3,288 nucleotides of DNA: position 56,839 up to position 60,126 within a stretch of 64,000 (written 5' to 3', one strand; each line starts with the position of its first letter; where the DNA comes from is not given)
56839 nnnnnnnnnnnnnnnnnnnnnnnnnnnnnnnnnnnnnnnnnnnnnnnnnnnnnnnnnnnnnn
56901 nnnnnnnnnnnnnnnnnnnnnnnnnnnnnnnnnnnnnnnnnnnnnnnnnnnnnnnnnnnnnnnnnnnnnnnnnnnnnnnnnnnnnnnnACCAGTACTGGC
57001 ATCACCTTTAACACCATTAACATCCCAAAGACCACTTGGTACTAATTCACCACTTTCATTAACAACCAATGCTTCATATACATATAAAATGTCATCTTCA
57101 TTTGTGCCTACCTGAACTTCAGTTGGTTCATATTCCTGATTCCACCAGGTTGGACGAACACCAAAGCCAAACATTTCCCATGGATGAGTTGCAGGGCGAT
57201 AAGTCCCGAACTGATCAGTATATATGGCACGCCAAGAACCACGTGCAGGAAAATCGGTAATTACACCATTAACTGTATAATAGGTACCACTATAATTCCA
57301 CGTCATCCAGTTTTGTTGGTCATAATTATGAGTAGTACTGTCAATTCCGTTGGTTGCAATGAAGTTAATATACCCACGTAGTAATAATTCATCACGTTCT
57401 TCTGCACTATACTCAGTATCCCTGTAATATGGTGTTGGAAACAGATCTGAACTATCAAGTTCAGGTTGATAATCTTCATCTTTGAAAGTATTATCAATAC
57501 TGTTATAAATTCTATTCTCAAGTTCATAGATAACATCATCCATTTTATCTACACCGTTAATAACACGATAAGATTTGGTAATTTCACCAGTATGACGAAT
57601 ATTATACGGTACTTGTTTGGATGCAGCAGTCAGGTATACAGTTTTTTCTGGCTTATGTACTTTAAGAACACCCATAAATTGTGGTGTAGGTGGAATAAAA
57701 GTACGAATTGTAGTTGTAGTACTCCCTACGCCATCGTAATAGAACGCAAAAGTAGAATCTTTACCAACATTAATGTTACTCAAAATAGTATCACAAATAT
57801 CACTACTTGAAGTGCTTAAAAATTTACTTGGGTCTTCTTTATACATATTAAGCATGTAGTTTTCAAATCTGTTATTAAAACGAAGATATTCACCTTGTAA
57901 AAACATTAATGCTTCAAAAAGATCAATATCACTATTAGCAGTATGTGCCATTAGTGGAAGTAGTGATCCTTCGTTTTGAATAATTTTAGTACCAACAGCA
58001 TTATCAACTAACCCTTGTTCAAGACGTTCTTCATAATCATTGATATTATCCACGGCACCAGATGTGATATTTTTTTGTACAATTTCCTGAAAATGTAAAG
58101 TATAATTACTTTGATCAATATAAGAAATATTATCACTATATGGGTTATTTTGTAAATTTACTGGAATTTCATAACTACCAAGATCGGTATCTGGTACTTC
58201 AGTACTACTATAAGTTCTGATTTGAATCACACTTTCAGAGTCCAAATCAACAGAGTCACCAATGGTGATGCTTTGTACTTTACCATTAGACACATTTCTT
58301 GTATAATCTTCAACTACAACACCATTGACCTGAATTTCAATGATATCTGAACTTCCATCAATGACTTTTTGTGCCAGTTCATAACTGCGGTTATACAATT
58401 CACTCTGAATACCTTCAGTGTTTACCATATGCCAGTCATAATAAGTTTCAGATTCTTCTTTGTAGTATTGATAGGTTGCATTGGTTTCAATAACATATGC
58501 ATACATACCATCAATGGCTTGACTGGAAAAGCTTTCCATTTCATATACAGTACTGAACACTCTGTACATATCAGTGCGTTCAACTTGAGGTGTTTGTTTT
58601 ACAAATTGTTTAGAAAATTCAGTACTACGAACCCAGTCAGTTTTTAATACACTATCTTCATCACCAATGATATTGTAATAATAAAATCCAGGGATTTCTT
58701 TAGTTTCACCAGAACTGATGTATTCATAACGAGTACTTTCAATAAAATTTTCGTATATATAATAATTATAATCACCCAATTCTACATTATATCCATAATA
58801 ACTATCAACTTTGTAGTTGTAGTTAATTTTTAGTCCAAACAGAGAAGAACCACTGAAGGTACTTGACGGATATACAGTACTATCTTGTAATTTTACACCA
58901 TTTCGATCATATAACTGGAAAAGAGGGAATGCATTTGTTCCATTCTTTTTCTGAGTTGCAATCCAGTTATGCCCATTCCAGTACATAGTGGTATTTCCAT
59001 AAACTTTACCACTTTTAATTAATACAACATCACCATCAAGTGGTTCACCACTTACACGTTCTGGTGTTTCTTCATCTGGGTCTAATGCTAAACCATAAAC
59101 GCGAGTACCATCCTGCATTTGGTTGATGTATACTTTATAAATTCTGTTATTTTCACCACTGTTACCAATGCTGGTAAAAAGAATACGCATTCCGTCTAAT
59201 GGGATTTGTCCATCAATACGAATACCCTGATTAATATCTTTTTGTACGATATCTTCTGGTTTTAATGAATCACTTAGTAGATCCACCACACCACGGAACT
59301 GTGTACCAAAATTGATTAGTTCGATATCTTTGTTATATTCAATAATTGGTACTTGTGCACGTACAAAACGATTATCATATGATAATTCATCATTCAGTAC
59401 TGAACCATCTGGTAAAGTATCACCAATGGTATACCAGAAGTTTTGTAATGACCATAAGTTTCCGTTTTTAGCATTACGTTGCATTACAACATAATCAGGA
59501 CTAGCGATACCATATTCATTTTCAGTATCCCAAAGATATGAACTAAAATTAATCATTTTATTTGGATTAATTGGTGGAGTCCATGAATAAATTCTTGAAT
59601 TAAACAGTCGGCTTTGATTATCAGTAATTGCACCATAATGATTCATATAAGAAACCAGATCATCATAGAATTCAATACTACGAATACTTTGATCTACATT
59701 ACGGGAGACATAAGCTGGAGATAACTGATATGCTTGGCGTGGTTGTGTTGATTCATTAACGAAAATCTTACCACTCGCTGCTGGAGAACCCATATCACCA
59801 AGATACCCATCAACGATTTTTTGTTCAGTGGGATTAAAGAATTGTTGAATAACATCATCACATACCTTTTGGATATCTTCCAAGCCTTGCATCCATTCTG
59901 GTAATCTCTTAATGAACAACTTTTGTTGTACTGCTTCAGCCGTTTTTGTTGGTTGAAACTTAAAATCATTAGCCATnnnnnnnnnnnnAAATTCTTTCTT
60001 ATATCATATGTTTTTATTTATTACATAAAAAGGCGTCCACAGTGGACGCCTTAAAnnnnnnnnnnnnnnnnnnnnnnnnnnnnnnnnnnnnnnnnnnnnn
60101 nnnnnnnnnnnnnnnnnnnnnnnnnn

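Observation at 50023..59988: Two giant structural ORFs (1626 aa and 1662 aa) are in the same frame, separated only by one TGA stop plus 32 sense codons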

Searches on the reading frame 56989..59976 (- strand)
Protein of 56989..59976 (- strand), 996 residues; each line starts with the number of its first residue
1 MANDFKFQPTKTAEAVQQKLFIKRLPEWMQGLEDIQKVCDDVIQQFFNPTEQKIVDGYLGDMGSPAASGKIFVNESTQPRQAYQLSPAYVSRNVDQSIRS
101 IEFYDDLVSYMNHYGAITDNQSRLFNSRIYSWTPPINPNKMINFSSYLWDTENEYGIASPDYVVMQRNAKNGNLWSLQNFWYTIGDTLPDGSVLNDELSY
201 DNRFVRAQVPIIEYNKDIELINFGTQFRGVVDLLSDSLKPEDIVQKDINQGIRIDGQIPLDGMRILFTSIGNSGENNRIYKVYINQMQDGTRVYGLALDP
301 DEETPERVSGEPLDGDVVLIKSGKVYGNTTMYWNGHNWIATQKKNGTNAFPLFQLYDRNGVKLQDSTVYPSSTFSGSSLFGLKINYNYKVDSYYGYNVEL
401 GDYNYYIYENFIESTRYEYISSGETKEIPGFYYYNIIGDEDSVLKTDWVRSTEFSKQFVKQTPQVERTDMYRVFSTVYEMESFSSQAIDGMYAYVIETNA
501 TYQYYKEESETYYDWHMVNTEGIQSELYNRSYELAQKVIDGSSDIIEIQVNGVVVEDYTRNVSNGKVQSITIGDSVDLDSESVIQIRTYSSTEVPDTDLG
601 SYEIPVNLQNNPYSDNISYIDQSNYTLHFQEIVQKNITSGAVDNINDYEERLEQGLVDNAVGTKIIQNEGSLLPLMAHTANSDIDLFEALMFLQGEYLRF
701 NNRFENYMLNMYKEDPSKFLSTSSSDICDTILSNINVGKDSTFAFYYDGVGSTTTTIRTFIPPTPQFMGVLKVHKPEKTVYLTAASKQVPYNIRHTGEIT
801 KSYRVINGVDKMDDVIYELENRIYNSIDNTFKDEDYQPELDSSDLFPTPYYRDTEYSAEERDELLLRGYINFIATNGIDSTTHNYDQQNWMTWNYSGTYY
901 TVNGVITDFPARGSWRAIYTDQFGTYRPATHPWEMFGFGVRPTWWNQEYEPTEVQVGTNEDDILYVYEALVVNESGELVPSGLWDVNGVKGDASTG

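Call 70: predict_structure(alignment_id=A6)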
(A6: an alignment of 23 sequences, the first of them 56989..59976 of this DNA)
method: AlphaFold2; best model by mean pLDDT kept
length: 996 residues; sequences in the alignment: 23
mean_pLDDT: 71.2   pTM: 0.46
mean pLDDT of the five models: 71.2, 69.6, 68.8, 68.5, 62.6
residues with pLDDT >= 90: 137; 70-90: 497; 50-70: 137; < 50: 225
segments of 3 or more residues with pLDDT < 50: 1-127, 606-620, 665-686, 843-878, 888-897, 913-917, 924-929
pLDDT, mean of each block of 10 residues (from residue 1): 32 37 40 40 30 31 39 38 35 35 43 40 48 82 89 88 92 91 87 86 90 92 88 90 85 88 89 79 87 87 82 90 86 89 87 88 88 90 86 86 76 81 77 81 72 65 84 89 85 90 88 86 83 89 84 84 89 85 84 75 50 31 67 76 71 79 47 31 44 77 89 90 89 74 64 72 75 83 65 84 84 92 84 66 41 33 40 45 51 50 56 50 49 70 80 70 73 80 76 68
secondary structure, 60 per line:
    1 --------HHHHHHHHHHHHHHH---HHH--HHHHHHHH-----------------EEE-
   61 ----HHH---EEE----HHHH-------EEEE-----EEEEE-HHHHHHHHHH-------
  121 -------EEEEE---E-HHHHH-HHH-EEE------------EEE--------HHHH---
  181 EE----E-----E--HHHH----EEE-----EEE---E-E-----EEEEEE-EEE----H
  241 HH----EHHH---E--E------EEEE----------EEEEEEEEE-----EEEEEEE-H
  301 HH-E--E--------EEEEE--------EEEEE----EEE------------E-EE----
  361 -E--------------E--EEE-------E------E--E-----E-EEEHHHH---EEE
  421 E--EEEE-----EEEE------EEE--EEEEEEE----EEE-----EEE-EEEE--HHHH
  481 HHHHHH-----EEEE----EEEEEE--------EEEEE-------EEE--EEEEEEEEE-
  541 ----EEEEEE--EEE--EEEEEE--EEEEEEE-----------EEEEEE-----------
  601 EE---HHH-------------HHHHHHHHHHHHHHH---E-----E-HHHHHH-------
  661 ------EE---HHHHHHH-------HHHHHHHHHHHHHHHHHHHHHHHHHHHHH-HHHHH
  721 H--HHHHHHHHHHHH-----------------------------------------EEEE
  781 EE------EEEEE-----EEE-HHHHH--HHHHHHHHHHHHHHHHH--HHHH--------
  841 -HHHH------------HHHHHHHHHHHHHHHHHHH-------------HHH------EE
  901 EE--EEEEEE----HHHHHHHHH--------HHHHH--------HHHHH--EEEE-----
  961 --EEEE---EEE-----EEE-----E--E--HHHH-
elements in order (helices of 4 or more, strands of 3 or more residues): H9-23 H32-39 E57-59 E71-73 H78-81 E89-92 E98-102 H104-113 E128-132 H138-142 E148-150 E163-165 H174-177 H196-199 E204-206 E212-214 E226-231 E233-235 E264-267 E278-286 E292-298 E316-320 E329-333 E338-340 E380-382 E408-410 H411-414 E418-421 E424-427 E433-436 E443-445 E448-454 E459-461 E467-469 E471-474 H477-486 E492-495 E500-505 E514-518 E526-528 E531-539 E545-550 E553-555 E558-563 E566-572 E584-589 H622-636 H648-653 H672-678 H686-714 H716-721 H724-735 E777-782 E789-793 E799-801 H803-807 H810-826 H829-832 H842-845 H858-876 E899-902 E905-910 H915-923 H932-936 H945-949 E952-955 E963-966 E970-972 E978-980 H992-995
